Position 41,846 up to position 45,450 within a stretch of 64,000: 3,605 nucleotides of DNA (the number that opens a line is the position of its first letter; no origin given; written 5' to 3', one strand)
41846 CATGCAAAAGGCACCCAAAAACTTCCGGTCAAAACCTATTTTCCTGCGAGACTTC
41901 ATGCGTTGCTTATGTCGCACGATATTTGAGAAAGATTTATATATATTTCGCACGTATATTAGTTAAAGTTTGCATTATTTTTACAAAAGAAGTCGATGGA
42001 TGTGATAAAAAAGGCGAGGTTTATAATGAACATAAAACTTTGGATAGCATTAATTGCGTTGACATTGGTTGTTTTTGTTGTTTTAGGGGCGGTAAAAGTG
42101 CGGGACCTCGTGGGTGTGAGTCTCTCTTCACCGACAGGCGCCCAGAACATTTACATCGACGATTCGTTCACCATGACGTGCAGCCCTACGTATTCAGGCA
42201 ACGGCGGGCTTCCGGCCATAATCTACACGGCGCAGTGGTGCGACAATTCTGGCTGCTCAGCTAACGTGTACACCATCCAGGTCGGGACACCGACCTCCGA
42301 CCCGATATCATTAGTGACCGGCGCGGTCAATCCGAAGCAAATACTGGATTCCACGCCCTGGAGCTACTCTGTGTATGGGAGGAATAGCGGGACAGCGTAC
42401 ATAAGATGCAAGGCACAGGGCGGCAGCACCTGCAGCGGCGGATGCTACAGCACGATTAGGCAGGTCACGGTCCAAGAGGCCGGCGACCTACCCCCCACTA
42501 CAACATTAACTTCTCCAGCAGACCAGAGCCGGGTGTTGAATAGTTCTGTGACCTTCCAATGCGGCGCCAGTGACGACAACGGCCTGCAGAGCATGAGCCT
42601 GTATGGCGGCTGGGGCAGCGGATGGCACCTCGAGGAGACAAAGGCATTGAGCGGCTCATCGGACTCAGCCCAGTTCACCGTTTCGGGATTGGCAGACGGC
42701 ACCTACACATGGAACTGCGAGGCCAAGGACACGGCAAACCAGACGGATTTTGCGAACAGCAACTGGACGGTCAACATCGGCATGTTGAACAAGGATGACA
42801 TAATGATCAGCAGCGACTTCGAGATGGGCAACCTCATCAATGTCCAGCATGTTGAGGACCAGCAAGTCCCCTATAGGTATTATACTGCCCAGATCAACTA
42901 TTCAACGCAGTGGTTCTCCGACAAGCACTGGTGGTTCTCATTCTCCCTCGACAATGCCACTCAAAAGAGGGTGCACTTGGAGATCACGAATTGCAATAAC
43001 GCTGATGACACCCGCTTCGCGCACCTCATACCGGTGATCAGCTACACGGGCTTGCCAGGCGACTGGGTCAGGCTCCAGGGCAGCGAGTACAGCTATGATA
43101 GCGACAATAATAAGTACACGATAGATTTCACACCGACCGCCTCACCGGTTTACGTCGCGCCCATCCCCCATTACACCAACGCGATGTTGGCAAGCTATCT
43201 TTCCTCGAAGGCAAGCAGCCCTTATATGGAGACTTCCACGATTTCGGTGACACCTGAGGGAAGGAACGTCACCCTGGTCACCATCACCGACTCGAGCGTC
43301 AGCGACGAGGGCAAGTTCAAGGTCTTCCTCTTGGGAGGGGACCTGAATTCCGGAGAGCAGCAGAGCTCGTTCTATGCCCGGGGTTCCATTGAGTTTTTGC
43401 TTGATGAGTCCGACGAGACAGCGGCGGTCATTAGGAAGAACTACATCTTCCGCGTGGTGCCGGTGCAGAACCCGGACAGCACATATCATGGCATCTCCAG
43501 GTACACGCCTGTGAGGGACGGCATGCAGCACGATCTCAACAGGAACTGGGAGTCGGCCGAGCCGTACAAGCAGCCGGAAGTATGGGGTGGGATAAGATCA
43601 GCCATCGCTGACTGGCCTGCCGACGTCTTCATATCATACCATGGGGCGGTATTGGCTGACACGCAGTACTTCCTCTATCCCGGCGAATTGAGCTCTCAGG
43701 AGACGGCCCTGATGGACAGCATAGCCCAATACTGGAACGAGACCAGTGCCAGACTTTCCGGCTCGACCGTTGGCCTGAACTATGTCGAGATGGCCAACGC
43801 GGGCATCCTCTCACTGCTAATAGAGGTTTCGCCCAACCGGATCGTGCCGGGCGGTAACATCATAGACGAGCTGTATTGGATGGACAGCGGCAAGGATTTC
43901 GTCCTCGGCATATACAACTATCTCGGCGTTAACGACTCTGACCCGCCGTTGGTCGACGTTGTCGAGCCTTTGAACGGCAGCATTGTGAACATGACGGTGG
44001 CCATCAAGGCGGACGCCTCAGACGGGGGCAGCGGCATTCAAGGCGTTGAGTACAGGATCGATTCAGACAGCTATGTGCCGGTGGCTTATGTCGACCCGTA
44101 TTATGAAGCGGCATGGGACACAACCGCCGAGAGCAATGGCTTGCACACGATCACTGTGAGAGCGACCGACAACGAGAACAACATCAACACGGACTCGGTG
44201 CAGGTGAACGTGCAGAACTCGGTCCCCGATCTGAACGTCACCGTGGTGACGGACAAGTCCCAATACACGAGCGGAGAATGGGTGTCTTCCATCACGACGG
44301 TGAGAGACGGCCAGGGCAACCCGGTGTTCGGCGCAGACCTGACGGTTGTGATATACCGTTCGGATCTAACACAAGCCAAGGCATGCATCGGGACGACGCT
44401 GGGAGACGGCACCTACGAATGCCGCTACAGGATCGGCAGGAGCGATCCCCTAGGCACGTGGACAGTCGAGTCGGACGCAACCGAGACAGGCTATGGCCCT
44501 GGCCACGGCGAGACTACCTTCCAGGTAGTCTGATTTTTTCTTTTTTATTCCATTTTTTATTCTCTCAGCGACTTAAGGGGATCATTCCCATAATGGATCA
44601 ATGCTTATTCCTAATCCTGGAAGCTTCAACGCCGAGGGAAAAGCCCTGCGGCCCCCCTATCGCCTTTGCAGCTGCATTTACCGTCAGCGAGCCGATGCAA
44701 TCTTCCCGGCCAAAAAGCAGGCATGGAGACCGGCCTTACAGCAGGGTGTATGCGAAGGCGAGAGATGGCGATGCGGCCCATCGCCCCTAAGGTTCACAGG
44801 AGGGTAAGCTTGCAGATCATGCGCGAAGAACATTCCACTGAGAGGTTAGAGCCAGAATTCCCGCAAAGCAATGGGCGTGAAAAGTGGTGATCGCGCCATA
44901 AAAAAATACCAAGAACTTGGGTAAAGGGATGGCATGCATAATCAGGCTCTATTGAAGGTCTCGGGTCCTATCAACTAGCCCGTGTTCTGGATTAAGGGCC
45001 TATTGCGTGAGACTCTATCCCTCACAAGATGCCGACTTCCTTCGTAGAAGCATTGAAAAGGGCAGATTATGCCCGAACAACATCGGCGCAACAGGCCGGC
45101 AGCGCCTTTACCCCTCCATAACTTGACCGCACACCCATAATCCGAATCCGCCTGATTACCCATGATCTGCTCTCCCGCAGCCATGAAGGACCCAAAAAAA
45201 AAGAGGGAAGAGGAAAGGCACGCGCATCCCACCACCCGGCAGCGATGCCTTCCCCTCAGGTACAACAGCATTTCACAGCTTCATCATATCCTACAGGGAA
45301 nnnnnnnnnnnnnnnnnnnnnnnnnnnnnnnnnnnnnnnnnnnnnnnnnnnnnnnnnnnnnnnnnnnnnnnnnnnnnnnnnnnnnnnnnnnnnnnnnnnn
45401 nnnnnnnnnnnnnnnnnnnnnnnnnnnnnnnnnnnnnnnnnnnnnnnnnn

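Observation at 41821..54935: A 13-kb low-GC island of secreted proteins is bounded by a 95-bp inverted repeat that forms the upstream leader of the inward-facing gene at each end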

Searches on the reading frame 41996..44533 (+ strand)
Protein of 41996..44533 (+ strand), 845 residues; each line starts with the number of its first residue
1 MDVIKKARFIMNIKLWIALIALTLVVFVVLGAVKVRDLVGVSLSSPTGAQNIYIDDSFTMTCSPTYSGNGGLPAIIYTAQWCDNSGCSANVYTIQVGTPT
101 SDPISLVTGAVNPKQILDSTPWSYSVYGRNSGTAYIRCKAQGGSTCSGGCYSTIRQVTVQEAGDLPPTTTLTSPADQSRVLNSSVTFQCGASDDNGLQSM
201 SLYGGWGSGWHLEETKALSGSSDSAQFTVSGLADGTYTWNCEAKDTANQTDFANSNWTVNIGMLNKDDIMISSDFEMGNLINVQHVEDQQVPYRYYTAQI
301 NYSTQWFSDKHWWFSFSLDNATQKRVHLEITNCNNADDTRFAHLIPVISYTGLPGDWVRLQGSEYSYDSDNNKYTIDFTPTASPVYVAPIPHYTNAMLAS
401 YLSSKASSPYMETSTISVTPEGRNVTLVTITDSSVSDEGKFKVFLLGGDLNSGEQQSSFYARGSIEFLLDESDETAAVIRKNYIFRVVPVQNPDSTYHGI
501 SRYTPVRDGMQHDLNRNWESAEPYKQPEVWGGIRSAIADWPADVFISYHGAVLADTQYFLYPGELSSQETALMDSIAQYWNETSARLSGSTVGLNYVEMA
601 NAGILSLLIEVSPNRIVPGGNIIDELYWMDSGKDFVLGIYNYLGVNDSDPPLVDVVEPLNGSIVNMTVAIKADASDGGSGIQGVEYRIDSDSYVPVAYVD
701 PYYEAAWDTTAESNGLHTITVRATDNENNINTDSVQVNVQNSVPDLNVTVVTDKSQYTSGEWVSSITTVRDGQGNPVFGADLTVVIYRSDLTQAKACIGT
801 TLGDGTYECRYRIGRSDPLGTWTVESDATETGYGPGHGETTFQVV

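Call 12: search_protein_families(library=pfam, proteins=[window:41996-44533:+], max_evalue=0.01)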
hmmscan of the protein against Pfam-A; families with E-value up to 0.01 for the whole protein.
window:41996-44533:+ (845 aa): 5 families
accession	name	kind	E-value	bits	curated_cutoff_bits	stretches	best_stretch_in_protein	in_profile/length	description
PF17957.7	Big_7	-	9.5e-17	61.8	24.1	2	651-721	1-70/70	Bacterial Ig domain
PF01835.25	MG2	-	2.4e-10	41.1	32.8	1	748-844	2-96/96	MG2 domain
PF00246.29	Peptidase_M14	-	2.3e-08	34.4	21.6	1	410-520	15-135/286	Zinc carboxypeptidase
PF22352.2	K319L-like_PKD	-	1.1e-05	25.8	27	0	210-259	33-84/84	K319L-like, PKD domain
PF18027.6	Pepdidase_M14_N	-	4.2e-05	24.1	23.2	1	271-388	1-105/107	Cytosolic carboxypeptidase N-terminal domain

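Call 27: find_homologous_proteins(query=window:42026-44533:+)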
Query window:42026-44533:+ (835 aa): 8 proteins with E <= 0.001 among 8000 candidates.
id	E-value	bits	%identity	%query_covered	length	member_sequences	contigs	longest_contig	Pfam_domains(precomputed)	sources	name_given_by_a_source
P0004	0.0e+0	1864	100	97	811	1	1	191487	PF22352.3,PF00246.30,PF17957.8,PF18027.7,PF01835.26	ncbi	ncbi:MAG: Ig-like domain-containing protein [Nanoarchaeota archaeon]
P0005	1.5e-231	789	60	70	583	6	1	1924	PF00246.30,PF17957.8,PF18027.7,PF01835.26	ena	-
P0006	1.4e-62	230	36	47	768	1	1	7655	PF00246.30,PF00963.25,PF07705.18,PF18027.7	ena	-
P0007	1.3e-21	95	40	12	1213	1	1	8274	PF00112.30,PF16656.12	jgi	jgi:C1A family cysteine protease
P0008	7.5e-14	69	37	12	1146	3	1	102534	PF17957.8,PF18962.8,PF13750.13,PF00704.35,PF00041.28,PF16656.12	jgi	jgi:chitinase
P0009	5.3e-11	59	30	12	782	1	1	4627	PF17957.8,PF13750.13,PF15983.11,PF19077.7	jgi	jgi:hypothetical protein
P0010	1.4e-9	55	34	12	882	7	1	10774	PF17957.8,PF13750.13,PF01471.24,PF19077.7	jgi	jgi:hypothetical protein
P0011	3.6e-5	40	31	12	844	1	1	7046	PF22847.3,PF00251.27,PF17957.8,PF13750.13,PF01471.24,PF04616.21,PF19077.7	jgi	jgi:predicted GH43/DUF377 family glycosyl hydrolase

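Call 28: find_encoding_contigs(protein=P0005, flank=10000, max_places=6)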
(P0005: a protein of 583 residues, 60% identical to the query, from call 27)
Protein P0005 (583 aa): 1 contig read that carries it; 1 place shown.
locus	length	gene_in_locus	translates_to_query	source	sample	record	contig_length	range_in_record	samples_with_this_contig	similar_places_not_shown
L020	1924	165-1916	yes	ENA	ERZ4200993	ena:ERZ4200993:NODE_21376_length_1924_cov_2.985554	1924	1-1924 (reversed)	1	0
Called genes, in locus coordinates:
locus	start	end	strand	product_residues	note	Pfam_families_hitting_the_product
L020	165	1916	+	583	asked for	PF18027:Pepdidase_M14_N (weak), PF00246:Peptidase_M14, PF17957:Big_7, PF01835:MG2 (weak)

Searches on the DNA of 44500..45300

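Call 40: search_rna_families(source=window, start=44500, end=45300, threshold=evalue, max_evalue=1)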
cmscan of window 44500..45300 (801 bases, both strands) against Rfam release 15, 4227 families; matches with E-value up to 1: 0.
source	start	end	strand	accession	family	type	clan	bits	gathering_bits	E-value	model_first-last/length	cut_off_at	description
